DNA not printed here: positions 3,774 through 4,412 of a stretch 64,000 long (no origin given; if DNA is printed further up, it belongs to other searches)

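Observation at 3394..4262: SOS-gated two-gene cassette of unknown function beside lexA (candidate novel SOS effector/regulator module)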

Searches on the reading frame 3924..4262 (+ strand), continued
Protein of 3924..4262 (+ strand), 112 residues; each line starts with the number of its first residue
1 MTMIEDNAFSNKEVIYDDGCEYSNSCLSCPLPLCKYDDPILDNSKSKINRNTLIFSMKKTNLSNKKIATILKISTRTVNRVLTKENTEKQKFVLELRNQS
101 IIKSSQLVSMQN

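Call 80: search_solved_structures(query=A6, max_evalue=10, show_alignments=3)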
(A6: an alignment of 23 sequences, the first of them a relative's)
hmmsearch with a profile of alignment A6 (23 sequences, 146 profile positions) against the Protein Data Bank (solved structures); distinct sequences matched with E-value up to 10: 57.
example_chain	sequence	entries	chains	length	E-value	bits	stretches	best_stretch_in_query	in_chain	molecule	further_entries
1res_A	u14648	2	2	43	0.003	20.4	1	58-99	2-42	GAMMA DELTA-RESOLVASE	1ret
6jqs_A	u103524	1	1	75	0.003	20.4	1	58-99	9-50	DNA-binding response regulator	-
2lvs_A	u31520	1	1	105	0.0082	19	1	68-103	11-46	Putative uncharacterized protein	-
2r0q_C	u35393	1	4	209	0.022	17.6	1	65-103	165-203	Putative transposon Tn552 DNA-invertase bin3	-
1lqc_A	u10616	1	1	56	0.033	17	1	76-118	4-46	LAC REPRESSOR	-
1fse_A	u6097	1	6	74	0.033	17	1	62-99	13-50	GERE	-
1lcc_A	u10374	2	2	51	0.034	17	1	76-116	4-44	Lac Repressor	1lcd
1cjg_A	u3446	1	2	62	0.035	16.9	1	76-119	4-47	PROTEIN (LAC REPRESSOR)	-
1l1m_A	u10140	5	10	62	0.036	16.9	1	76-119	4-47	Lactose operon repressor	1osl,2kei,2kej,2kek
1gdt_A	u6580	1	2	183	0.042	16.7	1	58-98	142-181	PROTEIN (GAMMA DELTA RESOLVASE)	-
3clo_A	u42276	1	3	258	0.043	16.6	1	58-95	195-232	Transcriptional regulator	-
2gm4_A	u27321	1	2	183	0.047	16.5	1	58-98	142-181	Transposon gamma-delta resolvase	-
8u3b_G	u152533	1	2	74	0.076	15.8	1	63-111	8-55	Nitrate/nitrite response regulator protein NarL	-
1zr2_A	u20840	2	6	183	0.078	15.8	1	58-98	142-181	Transposon gamma-delta resolvase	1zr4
2bjc_A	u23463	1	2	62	0.089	15.6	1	76-119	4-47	LACTOSE OPERON REPRESSOR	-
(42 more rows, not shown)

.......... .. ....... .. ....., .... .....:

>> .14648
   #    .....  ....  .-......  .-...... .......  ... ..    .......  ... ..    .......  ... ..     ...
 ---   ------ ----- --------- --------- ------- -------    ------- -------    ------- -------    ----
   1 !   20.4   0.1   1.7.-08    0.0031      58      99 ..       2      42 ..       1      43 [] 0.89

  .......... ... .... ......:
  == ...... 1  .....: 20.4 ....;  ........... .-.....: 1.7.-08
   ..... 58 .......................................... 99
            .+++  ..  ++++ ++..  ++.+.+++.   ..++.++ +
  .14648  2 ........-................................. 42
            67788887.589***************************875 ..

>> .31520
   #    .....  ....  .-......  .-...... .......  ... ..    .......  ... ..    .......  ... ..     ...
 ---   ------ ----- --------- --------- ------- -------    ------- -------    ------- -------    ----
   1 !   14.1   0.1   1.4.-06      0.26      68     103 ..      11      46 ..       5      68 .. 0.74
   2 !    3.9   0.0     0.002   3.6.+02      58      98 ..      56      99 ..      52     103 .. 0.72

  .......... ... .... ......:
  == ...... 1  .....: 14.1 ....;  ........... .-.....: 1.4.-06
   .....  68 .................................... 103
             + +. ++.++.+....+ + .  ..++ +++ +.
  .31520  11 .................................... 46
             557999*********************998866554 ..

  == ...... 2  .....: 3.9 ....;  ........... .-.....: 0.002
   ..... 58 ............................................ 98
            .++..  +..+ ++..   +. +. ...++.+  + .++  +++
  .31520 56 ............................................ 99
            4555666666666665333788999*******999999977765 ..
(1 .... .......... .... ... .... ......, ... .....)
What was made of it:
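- On HTH_23 / resolvase-type three-helix HTH: The family profile hits the gamma-delta resolvase DNA-binding domain at E 0.003 (call 80).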

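Call 81: search_dna_similar(query=L070:2529-3932:+, collection=phages, mode=protein, max_evalue=0.001, max_rows=12)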
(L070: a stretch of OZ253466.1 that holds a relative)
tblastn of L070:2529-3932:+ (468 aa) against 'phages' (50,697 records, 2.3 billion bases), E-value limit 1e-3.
Records with a match: 11; places in all: 11; records where one place covers at least 80% of the query: 4.
Best place of each record, by identity: <60% 11.
By first word of the organism name: Streptomyces 6; Bacillus 4; Meiothermus 1.
By host as written in the record: Bacillus bogoriensis 2; Bacillus cereus 2; Streptomyces lividans JI 1326 2; Streptomyces sp. 5a 2; Meiothermus sp. 1; Streptomyces mirabilis NRRL B-2400 1; Streptomyces turgidiscabies 1.
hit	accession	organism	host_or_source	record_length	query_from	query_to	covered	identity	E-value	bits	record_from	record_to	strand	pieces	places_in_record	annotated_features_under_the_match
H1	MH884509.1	Bacillus phage vB_BboS-125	Bacillus bogoriensis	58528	17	455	94%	30.3%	8e-40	159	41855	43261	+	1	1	terminase-like family protein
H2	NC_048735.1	Bacillus phage vB_BboS-125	Bacillus bogoriensis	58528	17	455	94%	30.3%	8e-40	159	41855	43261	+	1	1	terminase-like family protein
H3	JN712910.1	Bacillus phage BCD7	Bacillus cereus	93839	16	456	94%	26.7%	4e-30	130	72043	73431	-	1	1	putative terminase large subunit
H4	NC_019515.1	Bacillus phage BCD7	Bacillus cereus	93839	16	456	94%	26.7%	4e-30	130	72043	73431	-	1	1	putative terminase large subunit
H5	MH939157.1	Meiothermus phage MMP17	Meiothermus sp.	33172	103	450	74%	28.1%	1e-8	64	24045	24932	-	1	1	terminase, ATPase subunit | hypothetical protein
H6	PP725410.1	Streptomyces phage GiJojo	Streptomyces mirabilis NRRL B-2400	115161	14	311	64%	27.3%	4e-16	87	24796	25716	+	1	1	61: terminase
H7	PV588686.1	Streptomyces phage pSt2308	Streptomyces turgidiscabies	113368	14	311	64%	27.0%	9e-16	86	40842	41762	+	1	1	terminase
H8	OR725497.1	Streptomyces phage LuckySocke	Streptomyces lividans JI 1326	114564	14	310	63%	26.4%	2e-15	86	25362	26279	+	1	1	70: terminase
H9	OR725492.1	Streptomyces phage Alone3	Streptomyces lividans JI 1326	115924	14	310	63%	26.4%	2e-15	86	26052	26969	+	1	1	71: terminase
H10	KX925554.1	Streptomyces phage BRock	Streptomyces sp. 5a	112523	14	311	64%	25.5%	1e-15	86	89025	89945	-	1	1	terminase large subunit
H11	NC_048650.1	Streptomyces phage BRock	Streptomyces sp. 5a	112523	14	311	64%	25.5%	1e-15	86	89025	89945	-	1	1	terminase large subunit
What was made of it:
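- On Terminase large subunit (TerL): TerL-like to phage TerL: E 8e-40 (call 81)
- The TerL-like protein hits real phage terminases: E 8e-40 at 94% coverage, and 4e-30 (call 81).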

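Call 82: search_dna_similar(query=L042:3289-3948:+, collection=phages, mode=protein, max_evalue=10, max_rows=10)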
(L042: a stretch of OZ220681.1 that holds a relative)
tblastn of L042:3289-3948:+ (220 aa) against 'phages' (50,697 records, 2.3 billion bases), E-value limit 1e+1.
Records with a match: 6; places in all: 6; records where one place covers at least 80% of the query: 0.
Best place of each record, by identity: <60% 6.
By first word of the organism name: Caulobacter 4; Mycobacterium 2.
By host as written in the record: Caulobacter vibrioides CB15 3; Mycobacterium smegmatis mc2 155 2; Caulobacter vibrioides 1.
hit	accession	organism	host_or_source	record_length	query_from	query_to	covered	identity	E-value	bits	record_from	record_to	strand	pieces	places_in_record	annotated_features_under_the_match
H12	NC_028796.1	Mycobacterium phage Phayonce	Mycobacterium smegmatis mc2 155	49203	62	143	37%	29.2%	9e+0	33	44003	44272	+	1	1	66: replication initiation protein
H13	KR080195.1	Mycobacterium phage Phayonce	Mycobacterium smegmatis mc2 155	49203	62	143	37%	29.2%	9e+0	33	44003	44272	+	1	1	66: RepA-like replication initiator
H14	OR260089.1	Caulobacter phage GB2A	Caulobacter vibrioides CB15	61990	2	39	17%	45.0%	2e+0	35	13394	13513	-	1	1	hypothetical protein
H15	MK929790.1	Caulobacter phage RW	Caulobacter vibrioides CB15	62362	2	39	17%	45.0%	2e+0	35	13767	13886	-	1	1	hypothetical protein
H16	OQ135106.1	Caulobacter phage RLK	Caulobacter vibrioides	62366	2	39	17%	45.0%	2e+0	35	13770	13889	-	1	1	RLK_gp032: hypothetical protein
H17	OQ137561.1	Caulobacter phage KcrB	Caulobacter vibrioides CB15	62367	2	39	17%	45.0%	2e+0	35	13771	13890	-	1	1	KcrB_gp032: hypothetical protein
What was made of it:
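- Tried and rejected: Family B has no direct tblastn hit to phage terminases (call 82).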

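Call 83: get_annotated_region(hit=H1, flank=3500)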
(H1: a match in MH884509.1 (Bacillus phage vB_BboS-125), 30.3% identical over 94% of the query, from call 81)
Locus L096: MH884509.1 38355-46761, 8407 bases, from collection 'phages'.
description: Bacillus phage vB_BboS-125, complete genome.
organism: Bacillus phage vB_BboS-125 (NCBI taxid 2419618)
taxonomy: Viruses; Duplodnaviria; Heunggongvirae; Uroviricota; Caudoviricetes; Elmenteitavirus; Elmenteitavirus ev125
host: Bacillus bogoriensis; source: Lake Elmenteita sediment; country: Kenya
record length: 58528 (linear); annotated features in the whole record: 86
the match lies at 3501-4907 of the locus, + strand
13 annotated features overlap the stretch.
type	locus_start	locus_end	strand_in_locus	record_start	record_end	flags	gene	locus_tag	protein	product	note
CDS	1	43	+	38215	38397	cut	-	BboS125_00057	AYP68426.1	hypothetical protein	putative homolog of hypothetical protein BMT_13130 [Bacillus megaterium NBRC 15308 = ATCC 14581]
CDS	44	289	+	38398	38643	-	-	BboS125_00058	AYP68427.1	hypothetical protein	-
CDS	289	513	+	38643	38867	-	-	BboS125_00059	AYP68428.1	hypothetical protein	-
CDS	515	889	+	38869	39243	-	-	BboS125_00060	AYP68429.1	hypothetical protein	-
CDS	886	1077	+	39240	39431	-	-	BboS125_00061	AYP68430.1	hypothetical protein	-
CDS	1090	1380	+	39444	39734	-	-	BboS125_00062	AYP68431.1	hypothetical protein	-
CDS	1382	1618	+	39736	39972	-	-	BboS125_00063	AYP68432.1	hypothetical protein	-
CDS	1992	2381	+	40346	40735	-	-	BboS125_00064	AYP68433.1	hypothetical protein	-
CDS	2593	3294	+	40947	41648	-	-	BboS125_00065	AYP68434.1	hypothetical protein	putative homolog of hypothetical protein CH50_11395 [Paenibacillus darwinianus] and WP_007779953 hypothetical protein ...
CDS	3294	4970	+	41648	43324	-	-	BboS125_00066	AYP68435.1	terminase-like family protein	putative homolog of terminase [Brevibacillus sp. CF112] and putative terminase large subunit [Bacillus phage BCD7]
CDS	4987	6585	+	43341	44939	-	-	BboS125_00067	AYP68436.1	portal protein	putative homolog of portal protein [Brevibacillus sp. CF112] and weak similarity to portal protein [Deep-sea ...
CDS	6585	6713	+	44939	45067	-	-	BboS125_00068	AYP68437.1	hypothetical protein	-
CDS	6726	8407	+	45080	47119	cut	-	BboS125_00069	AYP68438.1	NAD(+)--arginine ADP-ribosyltransferase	putative homolog of phage putative head morphogenesis protein, SPP1 gp7 family [Brevibacillus sp. CF112]; ...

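Call 96: search_protein_families(library=padloc, proteins=[window:3924-4262:+, L023:3157-3954:+, L023:4001-4441:+, L042:3289-3948:+, L070:3962-4258:+], max_evalue=0.1)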
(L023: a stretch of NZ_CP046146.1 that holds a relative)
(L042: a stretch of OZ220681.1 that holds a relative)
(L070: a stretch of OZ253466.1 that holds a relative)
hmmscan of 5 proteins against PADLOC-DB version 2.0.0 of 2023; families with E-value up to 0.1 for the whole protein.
window:3924-4262:+ (112 aa): 1 family
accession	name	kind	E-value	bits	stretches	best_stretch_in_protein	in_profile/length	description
PDLC01851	CARF3--CARF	-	0.014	12.8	1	58-108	222-267/279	-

L023:3157-3954:+ (266 aa): 0 families

L023:4001-4441:+ (147 aa): 2 families
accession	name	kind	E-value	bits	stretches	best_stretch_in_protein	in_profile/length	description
PDLC04133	mad1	-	1.1e-05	23.6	1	75-104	4-33/60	mads_1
PDLC01457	WYL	-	0.021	12.4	1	69-96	12-38/229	"CAS-I,CAS-II,CAS-III,CAS-IV,CAS-V,CAS-VI; associated_signaling"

L042:3289-3948:+ (220 aa): 0 families

L070:3962-4258:+ (98 aa): 3 families
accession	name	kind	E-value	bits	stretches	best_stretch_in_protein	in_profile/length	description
PDLC01438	Csa3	-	0.00071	17.7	1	42-95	134-185/305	"CAS-I,CAS-II,CAS-III,CAS-IV,CAS-V,CAS-VI; associated_signaling"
PDLC04133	mad1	-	0.007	14.7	1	71-93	7-29/60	mads_1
PDLC01851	CARF3--CARF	-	0.029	11.8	1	56-92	212-247/279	-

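Call 100: fold_search(model_id=the predicted structure, library=viral)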
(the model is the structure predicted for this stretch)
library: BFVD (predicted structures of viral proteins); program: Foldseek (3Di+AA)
matches with E <= 10: 914; with E <= 0.001: 0
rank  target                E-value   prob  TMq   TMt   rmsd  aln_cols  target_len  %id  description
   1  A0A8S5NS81            1.0e-01  1.00  0.43  0.35   1.1        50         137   22  Middle operon regulator, TRANSCRIPTION.2A [Siphoviridae sp. ctSWe10]
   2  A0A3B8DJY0            1.2e-01  0.99  0.46  0.66   3.4        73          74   25  RNA polymerase sigma-70 region 4 domain-containing protein [Enterococcus phage EfV12-phi1]
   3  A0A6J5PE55            1.3e-01  0.94  0.44  0.30  14.2       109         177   14  Helix-turn-helix, type 11 [uncultured Caudovirales phage]
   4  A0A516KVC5            1.5e-01  1.00  0.38  0.08   2.2        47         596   36  (no name in the UniProt tables at hand)
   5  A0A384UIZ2            1.6e-01  1.00  0.38  0.13   2.3        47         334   26  (no name in the UniProt tables at hand)
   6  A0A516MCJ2            2.0e-01  0.99  0.41  0.52   1.8        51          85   20  (no name in the UniProt tables at hand)
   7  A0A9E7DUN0            2.3e-01  0.99  0.38  0.27   1.2        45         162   27  Insertion element IS150 protein InsJ-like helix-turn-helix domain-containing protein [Enterococcus phage vB_OCPT_CCS1]
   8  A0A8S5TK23            2.3e-01  0.99  0.35  0.13   3.9        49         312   35  Endonuclease [Podoviridae sp. ctz6O13]
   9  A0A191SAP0            2.5e-01  0.99  0.42  0.37   2.2        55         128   14  (no name in the UniProt tables at hand)
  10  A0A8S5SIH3            2.6e-01  0.99  0.39  0.72   2.2        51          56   24  Transcriptional regulator, TetR family Alpha, Helix-Turn-Helix, Transcriptional Repressor.27A [Myoviridae sp. ct04y17]
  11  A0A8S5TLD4            2.6e-01  0.57  0.26  0.29  16.8        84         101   21  Helix-turn-helix protein [Siphoviridae sp. ctgn638]
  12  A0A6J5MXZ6            2.8e-01  0.97  0.42  0.32   2.5        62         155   29  Transcription factor WhiB [uncultured Caudovirales phage]
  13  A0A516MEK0            3.0e-01  0.99  0.36  0.72   2.0        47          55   28  (no name in the UniProt tables at hand)
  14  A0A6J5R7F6            3.0e-01  0.75  0.36  0.50   8.8        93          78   22  RNA polymerase sigma-70 region 4 [uncultured Caudovirales phage]
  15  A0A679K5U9            3.2e-01  0.99  0.40  0.70   1.0        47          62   21  (no name in the UniProt tables at hand)
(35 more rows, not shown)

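Call 104: find_related_loci(query=A8, collection=metagenome_contigs, flank=8000)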
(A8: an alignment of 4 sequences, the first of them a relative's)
Query A8 (468 aa) in metagenome_contigs; peptide patterns used: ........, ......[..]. (x = any residue, [..] = any of these).
600 stretches matched a pattern (row limit reached: there are more); 546 encode a relative of the query (tblastn E <= 1e-3); the best 80 are kept; 80 distinct loci.
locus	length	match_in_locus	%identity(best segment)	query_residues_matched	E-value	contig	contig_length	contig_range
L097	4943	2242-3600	66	14-466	0e+0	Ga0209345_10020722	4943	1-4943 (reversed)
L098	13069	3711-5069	67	14-466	0e+0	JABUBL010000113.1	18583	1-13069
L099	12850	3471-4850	65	7-466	0e+0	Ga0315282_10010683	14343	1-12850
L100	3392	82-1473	64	2-466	0e+0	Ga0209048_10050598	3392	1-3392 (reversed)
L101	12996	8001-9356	65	14-467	0e+0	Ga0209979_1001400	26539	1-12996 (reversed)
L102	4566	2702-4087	64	1-464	0e+0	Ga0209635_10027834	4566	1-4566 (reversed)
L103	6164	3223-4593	63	11-466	0e+0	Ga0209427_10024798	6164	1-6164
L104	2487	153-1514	66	14-466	0e+0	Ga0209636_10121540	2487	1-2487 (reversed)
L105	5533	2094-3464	63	11-466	0e+0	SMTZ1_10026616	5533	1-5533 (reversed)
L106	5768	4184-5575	63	3-466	0e+0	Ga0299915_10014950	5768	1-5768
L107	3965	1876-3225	66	14-465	0e+0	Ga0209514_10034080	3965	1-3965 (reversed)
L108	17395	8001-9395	64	1-466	0e+0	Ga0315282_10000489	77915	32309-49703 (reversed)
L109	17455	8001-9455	60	5-466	0e+0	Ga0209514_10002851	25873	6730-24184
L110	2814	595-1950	64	14-465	0e+0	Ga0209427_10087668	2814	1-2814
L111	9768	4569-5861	65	36-466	0e+0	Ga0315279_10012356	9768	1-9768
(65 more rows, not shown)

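Call 107: search_protein_families(library=phrogs, proteins=[L098:2500-2832:+, L098:3029-3409:+, L098:5081-5344:+, L098:5334-6635:+, L098:6946-7329:+, L098:7940-8410:+, L098:8467-9354:+, L098:9411-9794:+, L098:9806-11455:+, L098:11851-12486:+], max_evalue=0.01)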
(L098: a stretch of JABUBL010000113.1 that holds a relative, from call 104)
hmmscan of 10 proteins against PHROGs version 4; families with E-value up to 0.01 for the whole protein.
L098:2500-2832:+ (110 aa): 0 families

L098:3029-3409:+ (126 aa): 0 families

L098:5081-5344:+ (87 aa): 13 families
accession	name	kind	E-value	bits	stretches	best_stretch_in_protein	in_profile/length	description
phrog_836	-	transcription regulation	9.9e-07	29.9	1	41-85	78-121/133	late transcriptional activator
phrog_532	-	transcription regulation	6.2e-06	27.4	1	41-86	76-119/132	late transcriptional activator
phrog_13105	-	unknown function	5.3e-05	23.9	1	52-82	10-41/239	-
phrog_1373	-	transcription regulation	0.0043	18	1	53-84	69-100/166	transcriptional regulator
phrog_8463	-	integration and excision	0.0043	17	1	46-83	10-46/380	transposase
phrog_11376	-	unknown function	0.0053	18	1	41-86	42-84/134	-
phrog_3855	-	DNA, RNA and nucleotide metabolism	0.0058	18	1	38-82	58-101/115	HTH DNA binding protein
phrog_1303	-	DNA, RNA and nucleotide metabolism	0.0059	17.4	1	49-84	29-63/184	DNA binding protein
phrog_4494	-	unknown function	0.0068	17.9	1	45-79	5-37/109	-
phrog_20467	-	DNA, RNA and nucleotide metabolism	0.0069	17.3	1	50-83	69-101/112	HNH endonuclease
phrog_664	-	DNA, RNA and nucleotide metabolism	0.0075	17.1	1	57-80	97-120/210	DNA binding protein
phrog_4715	-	DNA, RNA and nucleotide metabolism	0.0083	15.5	1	43-84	268-302/630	ParB-like partition protein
phrog_7545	-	DNA, RNA and nucleotide metabolism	0.0086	17.3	1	49-84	7-42/160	HNH endonuclease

L098:5334-6635:+ (433 aa): 6 families
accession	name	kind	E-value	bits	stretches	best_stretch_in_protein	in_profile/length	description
phrog_64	-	head and packaging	8.8e-39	134.4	1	17-430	88-495/547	portal protein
phrog_156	-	head and packaging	2.1e-14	53.9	2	20-178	31-200/681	portal protein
phrog_332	-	connector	9.4e-09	35.1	1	37-280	52-335/560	head-tail adaptor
phrog_533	-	head and packaging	1.1e-07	31.8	1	6-131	36-142/495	portal protein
phrog_104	-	head and packaging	1.4e-07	31.6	1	197-429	225-464/550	portal protein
phrog_1216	-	head and packaging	1.7e-05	24.6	1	190-233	322-367/714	portal protein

L098:6946-7329:+ (127 aa): 0 families

L098:7940-8410:+ (156 aa): 0 families

L098:8467-9354:+ (295 aa): 7 families
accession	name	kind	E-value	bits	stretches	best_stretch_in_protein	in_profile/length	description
phrog_212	-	head and packaging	5.6e-72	243.7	1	1-293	4-293/301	major head protein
phrog_31318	-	unknown function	2.7e-22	80.1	1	156-294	2-145/147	-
phrog_10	-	head and packaging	1.1e-07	32.3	1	20-166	377-513/752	major head protein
phrog_617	-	head and packaging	6.4e-07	29.6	1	39-204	381-545/626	major head protein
phrog_25898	-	head and packaging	2.7e-05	24.4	1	52-168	153-274/394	major head protein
phrog_752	-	head and packaging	5e-05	23.4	1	55-163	91-202/475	major head protein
phrog_11320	-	unknown function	0.00016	21.7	1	100-166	116-183/324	-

L098:9411-9794:+ (127 aa): 0 families

L098:9806-11455:+ (549 aa): 4 families
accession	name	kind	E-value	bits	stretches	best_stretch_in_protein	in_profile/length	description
phrog_10818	-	unknown function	4.3e-10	39.1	2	121-179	101-159/1496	-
phrog_11660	-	tail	4.6e-09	35.5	1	19-66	277-324/1412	tail protein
phrog_18179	-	head and packaging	8.8e-07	29.5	1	16-63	207-254/482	virion structural protein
phrog_1372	-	unknown function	0.0075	16.8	0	123-157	116-149/194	-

L098:11851-12486:+ (211 aa): 1 family
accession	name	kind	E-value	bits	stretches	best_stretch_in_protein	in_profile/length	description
phrog_399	-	head and packaging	1.5e-07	32.2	1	1-50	2-51/220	structural protein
